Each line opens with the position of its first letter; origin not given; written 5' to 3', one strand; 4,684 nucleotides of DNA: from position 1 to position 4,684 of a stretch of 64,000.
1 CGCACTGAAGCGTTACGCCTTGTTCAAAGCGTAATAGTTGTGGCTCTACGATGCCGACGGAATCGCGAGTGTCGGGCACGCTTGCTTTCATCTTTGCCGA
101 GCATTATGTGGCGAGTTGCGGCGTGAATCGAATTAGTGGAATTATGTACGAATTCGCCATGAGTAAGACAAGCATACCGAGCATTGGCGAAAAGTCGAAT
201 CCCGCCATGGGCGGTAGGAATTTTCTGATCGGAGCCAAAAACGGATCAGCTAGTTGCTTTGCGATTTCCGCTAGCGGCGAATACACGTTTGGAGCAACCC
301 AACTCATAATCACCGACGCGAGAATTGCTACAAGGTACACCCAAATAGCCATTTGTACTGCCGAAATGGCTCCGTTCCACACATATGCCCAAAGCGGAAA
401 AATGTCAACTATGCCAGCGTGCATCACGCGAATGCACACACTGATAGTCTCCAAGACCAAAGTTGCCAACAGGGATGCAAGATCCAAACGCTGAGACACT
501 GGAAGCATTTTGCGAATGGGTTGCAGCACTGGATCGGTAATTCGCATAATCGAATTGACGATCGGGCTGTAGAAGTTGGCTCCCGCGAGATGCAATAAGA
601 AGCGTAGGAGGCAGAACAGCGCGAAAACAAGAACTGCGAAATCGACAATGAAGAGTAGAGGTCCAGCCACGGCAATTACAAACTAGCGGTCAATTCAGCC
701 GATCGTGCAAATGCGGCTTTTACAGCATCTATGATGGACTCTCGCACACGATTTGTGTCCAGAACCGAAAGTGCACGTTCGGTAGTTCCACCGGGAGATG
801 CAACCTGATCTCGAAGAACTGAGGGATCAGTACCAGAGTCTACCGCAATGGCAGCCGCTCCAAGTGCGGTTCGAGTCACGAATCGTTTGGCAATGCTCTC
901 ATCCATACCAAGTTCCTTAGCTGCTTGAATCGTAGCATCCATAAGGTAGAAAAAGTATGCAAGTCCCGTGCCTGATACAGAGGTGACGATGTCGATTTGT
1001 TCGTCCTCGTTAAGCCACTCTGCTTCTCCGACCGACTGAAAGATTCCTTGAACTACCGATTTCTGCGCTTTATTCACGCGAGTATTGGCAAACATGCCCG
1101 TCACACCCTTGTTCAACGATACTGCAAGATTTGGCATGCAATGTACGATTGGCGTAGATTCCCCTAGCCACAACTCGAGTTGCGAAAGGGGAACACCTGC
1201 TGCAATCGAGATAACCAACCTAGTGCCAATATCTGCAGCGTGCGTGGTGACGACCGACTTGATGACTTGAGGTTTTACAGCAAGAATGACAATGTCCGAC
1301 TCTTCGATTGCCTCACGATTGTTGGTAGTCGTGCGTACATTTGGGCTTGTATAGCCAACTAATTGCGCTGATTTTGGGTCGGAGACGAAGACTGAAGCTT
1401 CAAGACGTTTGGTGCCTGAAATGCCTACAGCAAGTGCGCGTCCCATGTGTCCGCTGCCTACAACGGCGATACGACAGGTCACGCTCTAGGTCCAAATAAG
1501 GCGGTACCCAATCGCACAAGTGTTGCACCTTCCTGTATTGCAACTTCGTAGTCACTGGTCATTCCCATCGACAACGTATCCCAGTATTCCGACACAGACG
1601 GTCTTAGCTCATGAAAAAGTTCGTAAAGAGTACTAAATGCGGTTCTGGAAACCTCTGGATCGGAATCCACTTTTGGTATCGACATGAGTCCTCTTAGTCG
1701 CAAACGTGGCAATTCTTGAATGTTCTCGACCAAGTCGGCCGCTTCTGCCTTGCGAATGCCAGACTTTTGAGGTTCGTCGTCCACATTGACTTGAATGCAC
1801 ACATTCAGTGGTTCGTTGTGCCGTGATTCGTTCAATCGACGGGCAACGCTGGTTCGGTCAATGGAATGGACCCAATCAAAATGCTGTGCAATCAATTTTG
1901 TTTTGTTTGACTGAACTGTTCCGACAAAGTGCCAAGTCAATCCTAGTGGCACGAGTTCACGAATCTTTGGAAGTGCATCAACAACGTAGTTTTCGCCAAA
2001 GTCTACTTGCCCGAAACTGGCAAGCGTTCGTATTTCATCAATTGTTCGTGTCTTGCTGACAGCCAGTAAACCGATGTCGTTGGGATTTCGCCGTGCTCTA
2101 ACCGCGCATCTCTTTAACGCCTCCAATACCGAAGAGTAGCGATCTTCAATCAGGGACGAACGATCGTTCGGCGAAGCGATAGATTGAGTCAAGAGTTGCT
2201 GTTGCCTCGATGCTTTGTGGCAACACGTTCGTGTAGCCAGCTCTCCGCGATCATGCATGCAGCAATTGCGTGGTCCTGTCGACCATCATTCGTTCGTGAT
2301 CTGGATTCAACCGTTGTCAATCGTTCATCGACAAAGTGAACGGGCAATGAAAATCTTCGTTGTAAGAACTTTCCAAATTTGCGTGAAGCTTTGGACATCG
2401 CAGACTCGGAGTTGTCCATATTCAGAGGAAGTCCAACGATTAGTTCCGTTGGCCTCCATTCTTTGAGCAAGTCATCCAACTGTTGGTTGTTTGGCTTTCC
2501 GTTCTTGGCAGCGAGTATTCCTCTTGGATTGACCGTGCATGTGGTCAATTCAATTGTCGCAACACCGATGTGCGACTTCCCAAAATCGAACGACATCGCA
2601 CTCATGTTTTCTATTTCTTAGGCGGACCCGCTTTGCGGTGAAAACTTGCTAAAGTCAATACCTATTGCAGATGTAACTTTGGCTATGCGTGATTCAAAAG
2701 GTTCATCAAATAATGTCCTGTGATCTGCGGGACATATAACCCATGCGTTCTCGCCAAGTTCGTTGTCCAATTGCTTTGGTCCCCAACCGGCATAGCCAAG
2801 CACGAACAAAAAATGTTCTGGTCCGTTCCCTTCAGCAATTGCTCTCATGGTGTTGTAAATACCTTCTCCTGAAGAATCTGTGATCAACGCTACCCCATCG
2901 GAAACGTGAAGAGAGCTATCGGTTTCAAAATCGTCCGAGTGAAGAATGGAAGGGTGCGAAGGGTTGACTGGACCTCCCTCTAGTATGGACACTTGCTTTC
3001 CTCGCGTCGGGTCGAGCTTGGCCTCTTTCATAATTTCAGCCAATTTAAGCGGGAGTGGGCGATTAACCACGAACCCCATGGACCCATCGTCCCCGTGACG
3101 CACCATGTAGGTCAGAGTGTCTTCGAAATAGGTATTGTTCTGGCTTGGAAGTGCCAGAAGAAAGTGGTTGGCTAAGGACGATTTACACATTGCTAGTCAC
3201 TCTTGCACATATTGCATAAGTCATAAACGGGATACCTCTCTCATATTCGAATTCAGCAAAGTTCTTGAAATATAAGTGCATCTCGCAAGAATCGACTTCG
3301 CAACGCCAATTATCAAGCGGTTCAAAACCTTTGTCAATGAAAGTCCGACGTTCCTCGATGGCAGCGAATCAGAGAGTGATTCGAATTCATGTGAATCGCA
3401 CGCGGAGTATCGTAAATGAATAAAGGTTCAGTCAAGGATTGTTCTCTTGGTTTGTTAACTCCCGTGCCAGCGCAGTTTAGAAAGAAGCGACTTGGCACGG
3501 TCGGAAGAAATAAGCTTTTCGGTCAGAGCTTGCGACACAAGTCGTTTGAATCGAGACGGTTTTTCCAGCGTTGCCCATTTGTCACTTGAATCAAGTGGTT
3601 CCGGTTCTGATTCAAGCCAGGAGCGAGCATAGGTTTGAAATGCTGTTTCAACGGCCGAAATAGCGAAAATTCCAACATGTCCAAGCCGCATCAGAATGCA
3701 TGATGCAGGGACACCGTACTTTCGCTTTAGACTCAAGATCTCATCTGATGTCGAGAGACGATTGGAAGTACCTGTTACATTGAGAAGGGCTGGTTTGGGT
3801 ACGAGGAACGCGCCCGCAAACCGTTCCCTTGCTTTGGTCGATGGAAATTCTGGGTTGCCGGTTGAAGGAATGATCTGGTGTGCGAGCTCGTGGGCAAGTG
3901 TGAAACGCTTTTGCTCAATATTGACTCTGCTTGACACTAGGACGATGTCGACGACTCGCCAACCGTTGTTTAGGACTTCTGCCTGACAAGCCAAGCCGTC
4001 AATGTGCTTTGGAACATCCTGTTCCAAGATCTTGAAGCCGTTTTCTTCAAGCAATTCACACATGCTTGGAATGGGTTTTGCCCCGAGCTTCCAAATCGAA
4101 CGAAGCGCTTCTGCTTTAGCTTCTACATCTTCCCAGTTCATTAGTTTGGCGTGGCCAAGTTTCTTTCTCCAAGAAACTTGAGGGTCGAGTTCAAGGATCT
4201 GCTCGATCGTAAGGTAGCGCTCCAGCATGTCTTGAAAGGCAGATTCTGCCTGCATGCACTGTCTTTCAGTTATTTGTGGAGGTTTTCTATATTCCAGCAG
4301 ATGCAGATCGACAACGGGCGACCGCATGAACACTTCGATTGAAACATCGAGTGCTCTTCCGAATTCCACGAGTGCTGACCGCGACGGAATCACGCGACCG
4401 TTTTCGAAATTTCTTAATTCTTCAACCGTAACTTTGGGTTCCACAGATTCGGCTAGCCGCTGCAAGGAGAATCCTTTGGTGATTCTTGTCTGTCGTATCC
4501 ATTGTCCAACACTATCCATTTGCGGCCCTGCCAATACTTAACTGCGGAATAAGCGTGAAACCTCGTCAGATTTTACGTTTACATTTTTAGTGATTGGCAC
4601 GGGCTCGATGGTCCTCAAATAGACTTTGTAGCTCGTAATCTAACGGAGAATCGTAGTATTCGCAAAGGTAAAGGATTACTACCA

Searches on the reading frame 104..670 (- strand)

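Call 56: search_protein_families(library=pfam, proteins=[window:104-670:-], max_evalue=0.0001)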
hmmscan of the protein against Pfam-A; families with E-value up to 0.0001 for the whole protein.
window:104-670:- (188 aa): 1 family
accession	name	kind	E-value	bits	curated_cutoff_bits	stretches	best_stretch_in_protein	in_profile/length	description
PF02325.22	YGGT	-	1.4e-30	105.9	27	2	107-174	2-68/70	YGGT family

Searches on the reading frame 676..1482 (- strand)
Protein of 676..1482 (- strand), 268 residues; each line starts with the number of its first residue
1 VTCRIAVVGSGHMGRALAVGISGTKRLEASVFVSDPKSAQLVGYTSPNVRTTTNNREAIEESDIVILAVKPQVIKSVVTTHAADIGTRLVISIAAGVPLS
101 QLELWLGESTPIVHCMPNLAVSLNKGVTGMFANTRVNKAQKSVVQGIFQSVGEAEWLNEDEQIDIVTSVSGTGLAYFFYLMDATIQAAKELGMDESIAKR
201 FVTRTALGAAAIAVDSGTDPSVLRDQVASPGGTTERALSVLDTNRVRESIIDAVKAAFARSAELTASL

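Call 56: search_protein_families(library=pfam, proteins=[window:676-1482:-], max_evalue=0.0001)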
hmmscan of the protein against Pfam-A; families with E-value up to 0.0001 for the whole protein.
window:676-1482:- (268 aa): 4 families
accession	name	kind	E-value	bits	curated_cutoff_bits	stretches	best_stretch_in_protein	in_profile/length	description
PF14748.11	P5CR_dimer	-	1.9e-32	112.1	25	1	161-264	2-105/105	Pyrroline-5-carboxylate reductase dimerisation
PF03807.23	F420_oxidored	-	5.7e-15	56.1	21.6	1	4-96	1-94/94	NADP oxidoreductase coenzyme F420-dependent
PF01113.26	DapB_N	-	1.3e-05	25.8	25.6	1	4-91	2-96/124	Dihydrodipicolinate reductase, N-terminus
PF01210.29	NAD_Gly3P_dh_N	-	5.7e-05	23.6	23.1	0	5-97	2-106/158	NAD-dependent glycerol-3-phosphate dehydrogenase N-terminus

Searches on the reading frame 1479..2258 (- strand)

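Call 56: search_protein_families(library=pfam, proteins=[window:1479-2258:-], max_evalue=0.0001)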
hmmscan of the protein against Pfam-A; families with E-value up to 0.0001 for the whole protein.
window:1479-2258:- (259 aa): 1 family
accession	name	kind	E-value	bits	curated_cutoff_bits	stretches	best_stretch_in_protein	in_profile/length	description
PF01168.26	Ala_racemase_N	-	2.3e-18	67.2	24.1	1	64-257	23-218/220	Alanine racemase, N-terminal domain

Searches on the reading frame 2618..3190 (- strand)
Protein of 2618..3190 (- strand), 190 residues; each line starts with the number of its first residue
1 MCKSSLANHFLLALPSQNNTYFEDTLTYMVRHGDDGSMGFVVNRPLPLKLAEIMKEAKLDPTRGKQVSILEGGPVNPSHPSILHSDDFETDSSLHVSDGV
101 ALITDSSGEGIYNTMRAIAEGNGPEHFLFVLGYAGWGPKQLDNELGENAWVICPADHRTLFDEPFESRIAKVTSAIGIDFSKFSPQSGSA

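Call 56: search_protein_families(library=pfam, proteins=[window:2618-3190:-], max_evalue=0.0001)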
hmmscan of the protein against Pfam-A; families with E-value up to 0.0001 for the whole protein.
window:2618-3190:- (190 aa): 1 family
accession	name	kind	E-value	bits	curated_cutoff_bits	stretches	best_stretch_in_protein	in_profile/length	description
PF02622.21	DUF179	-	4.6e-37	127.8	27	1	16-177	2-157/157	AlgH-like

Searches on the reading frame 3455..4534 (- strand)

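Call 56: search_protein_families(library=pfam, proteins=[window:3455-4534:-], max_evalue=0.0001)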
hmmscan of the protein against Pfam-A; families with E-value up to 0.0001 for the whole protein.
window:3455-4534:- (359 aa): 3 families
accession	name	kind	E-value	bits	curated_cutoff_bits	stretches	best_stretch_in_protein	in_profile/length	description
PF06114.19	Peptidase_M78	-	5.8e-10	39.5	22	1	197-284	30-122/123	IrrE N-terminal-like domain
PF13560.12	HTH_31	-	1.1e-05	26.1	27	1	10-65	3-57/64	Helix-turn-helix domain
PF01381.28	HTH_3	-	2.7e-05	24.5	23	1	13-68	1-54/55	Helix-turn-helix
